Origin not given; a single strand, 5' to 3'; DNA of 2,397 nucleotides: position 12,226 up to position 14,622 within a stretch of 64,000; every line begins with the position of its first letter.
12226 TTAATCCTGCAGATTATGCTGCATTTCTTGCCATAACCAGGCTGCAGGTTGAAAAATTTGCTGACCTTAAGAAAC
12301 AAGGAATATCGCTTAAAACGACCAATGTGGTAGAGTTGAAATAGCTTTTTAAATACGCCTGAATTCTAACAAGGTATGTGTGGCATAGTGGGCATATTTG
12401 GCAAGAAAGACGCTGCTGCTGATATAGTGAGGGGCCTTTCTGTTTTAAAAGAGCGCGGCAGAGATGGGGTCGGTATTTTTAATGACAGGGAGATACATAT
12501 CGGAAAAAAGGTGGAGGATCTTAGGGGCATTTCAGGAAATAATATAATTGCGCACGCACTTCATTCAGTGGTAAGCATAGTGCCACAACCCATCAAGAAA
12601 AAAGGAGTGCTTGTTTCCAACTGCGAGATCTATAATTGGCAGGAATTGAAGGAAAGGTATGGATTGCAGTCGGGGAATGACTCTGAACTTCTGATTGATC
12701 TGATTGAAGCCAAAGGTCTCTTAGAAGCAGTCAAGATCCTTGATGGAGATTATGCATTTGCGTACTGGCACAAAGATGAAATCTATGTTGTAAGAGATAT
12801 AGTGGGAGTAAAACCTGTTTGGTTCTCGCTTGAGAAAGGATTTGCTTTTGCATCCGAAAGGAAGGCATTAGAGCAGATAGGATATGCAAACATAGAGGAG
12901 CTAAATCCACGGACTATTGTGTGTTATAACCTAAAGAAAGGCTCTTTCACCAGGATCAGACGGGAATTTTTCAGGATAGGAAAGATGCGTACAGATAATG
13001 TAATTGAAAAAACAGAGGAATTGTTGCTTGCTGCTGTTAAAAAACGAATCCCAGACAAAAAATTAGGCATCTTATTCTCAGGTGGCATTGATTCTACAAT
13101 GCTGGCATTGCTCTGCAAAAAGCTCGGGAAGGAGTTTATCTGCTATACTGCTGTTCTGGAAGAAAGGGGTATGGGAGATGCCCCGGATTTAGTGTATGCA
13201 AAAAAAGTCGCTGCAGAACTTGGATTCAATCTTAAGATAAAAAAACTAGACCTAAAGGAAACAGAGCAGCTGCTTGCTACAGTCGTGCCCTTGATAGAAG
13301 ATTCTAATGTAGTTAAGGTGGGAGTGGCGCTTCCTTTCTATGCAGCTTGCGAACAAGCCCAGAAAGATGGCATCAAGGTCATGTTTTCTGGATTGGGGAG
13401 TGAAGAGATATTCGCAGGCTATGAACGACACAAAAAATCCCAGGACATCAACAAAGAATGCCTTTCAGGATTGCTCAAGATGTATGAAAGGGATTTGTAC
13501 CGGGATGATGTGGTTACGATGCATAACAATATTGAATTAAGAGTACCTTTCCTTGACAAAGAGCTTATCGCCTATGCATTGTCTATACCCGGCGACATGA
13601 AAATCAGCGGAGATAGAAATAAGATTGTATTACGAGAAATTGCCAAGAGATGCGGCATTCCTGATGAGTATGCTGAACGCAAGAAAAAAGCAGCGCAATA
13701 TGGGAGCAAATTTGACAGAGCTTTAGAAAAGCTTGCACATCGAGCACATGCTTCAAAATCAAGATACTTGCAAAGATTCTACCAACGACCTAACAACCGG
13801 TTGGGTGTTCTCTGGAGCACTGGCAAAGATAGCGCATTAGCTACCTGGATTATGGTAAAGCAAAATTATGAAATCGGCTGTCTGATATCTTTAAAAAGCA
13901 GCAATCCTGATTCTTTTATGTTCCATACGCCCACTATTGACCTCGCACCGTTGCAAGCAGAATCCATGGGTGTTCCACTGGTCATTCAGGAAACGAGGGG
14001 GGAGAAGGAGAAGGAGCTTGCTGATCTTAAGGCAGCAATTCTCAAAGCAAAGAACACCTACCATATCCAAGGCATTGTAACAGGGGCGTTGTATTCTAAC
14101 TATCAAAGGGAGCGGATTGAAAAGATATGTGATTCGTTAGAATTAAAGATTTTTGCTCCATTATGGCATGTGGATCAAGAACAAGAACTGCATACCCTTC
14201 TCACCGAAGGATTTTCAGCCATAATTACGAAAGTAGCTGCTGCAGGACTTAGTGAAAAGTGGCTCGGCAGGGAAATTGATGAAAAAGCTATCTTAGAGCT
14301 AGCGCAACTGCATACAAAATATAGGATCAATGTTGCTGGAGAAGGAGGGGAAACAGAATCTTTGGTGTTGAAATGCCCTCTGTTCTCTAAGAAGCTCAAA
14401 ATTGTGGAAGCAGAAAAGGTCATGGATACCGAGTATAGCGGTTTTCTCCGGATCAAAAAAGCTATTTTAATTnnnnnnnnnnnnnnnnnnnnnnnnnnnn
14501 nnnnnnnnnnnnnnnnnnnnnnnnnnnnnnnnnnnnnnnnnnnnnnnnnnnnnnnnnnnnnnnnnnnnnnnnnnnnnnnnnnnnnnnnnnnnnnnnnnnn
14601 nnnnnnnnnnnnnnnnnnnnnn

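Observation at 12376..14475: Fusion of an asparagine-synthase-like amidotransferase with a DUF71/diphthine-ammonia-ligase-like PP-loop domain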

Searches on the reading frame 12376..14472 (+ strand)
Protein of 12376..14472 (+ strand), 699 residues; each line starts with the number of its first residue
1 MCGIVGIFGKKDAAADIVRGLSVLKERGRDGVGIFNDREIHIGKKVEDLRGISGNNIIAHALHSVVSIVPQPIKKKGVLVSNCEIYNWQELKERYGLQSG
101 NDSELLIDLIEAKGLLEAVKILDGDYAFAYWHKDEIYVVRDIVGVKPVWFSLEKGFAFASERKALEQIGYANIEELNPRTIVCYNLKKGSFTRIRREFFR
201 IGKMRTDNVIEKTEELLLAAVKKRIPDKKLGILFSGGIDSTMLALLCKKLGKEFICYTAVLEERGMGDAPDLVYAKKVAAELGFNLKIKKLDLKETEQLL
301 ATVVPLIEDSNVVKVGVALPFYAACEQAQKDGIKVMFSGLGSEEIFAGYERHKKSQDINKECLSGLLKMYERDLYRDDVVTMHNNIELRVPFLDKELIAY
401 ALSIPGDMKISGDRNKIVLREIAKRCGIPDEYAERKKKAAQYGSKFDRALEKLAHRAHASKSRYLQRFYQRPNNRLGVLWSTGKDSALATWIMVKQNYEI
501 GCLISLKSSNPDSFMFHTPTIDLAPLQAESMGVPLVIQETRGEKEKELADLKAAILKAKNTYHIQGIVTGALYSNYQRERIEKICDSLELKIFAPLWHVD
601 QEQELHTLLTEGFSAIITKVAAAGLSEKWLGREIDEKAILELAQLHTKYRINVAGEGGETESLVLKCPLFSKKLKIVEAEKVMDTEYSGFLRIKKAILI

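Call 3: search_protein_families(library=pfam, proteins=[window:12376-14472:+], max_evalue=0.1)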
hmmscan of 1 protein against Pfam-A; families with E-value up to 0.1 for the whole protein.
window:12376-14472:+ (699 aa): 9 families
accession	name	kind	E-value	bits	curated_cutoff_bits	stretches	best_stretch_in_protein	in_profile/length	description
PF01902.24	Diphthami_syn_2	-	2.8e-66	223.6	23.2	1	477-696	4-217/219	Diphthamide synthase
PF00733.27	Asn_synthase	-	6.1e-50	171.3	21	2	213-355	2-141/354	Asparagine synthase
PF13537.11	GATase_7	-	1.9e-18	67.1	25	1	71-166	14-122/123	Glutamine amidotransferase domain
PF13522.11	GATase_6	-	2.8e-13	50.4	27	1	70-161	29-130/130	Glutamine amidotransferase domain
PF24167.1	DUF7411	-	1e-08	35.4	28.7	1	229-303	2-70/194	Family of unknown function (DUF7411)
PF06508.19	QueC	-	2.8e-05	24.1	22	1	232-300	4-67/210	Queuosine biosynthesis protein QueC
PF02540.23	NAD_synthase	-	0.00069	19.3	21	1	211-297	3-85/242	NAD synthase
PF03054.22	tRNA_Me_trans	-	0.0036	17.4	20.6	0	229-290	2-71/202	tRNA methyl transferase HUP domain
PF01171.26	ATP_bind_3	-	0.053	13.7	27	0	232-295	4-70/182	PP-loop family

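Call 4: search_protein_families(library=ncbifam, proteins=[window:12376-14472:+], max_evalue=0.1)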
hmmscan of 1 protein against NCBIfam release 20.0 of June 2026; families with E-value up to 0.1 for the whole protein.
window:12376-14472:+ (699 aa): 26 families (the best 25 are shown)
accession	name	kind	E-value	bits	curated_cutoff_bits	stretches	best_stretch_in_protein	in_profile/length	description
TIGR01536.1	asn_synth_AEB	equivalog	7e-83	279.4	267.1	2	2-356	1-378/517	asparagine synthase (glutamine-hydrolyzing)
TIGR03679.1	Dph6_archaeal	equivalog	1.5e-82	276.1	197.3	1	478-695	2-217/218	diphthine--ammonia ligase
NF006949.0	PRK09431.1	equivalog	2.8e-63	214.3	499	1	1-446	1-459/554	asparagine synthase B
TIGR03104.1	trio_amidotrans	equivalog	8.2e-38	130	570.1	3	207-366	239-397/589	N-acetylglutaminylglutamine amidotransferase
TIGR03108.1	eps_aminotran_1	hypoth_equivalog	1e-32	113.7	816.9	3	1-181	1-181/628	XrtA/PEP-CTERM system amidotransferase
NF033535.1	lass_lactam_cya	exception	3e-22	79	525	2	1-169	1-169/668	lasso peptide isopeptide bond-forming cyclase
NF052346.1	PAB0415_fam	hypoth_equivalog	6.1e-16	58.8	250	1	479-686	3-198/205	PAB0415 family putative ATP pyrophosphatase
TIGR01134.1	purF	equivalog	7.7e-13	48.6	350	1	2-185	1-218/432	amidophosphoribosyltransferase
NF033561.1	macrolact_Ik_Al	subfamily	8.7e-11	41.1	300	2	209-296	192-279/561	albusnodin/ikarugamycin family macrolactam cyclase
NF011155.0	PRK14561.1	equivalog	1.2e-09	38.1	207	2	229-303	2-70/195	hypothetical protein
NF001484.0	PRK00331.1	subfamily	9e-09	34.2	381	1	1-168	1-201/601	isomerizing glutamine--fructose-6-phosphate transaminase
NF052347.1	TTX_0299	hypoth_equivalog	1.6e-08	34.3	250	1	479-680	3-188/200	TTX_0299 family putative ATP pyrophosphatase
NF049949.1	tRNAsynTtuAPyrococ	equivalog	2.9e-06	26.7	450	1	471-506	45-81/292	tRNA-5-methyluridine(54) 2-sulfurtransferase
TIGR01135.1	glmS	equivalog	4.1e-06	25.6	418.05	1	2-165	1-197/607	glutamine--fructose-6-phosphate transaminase (isomerizing)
TIGR00364.1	TIGR00364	equivalog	5.7e-06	26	150.3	1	232-311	3-75/201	7-cyano-7-deazaguanine synthase QueC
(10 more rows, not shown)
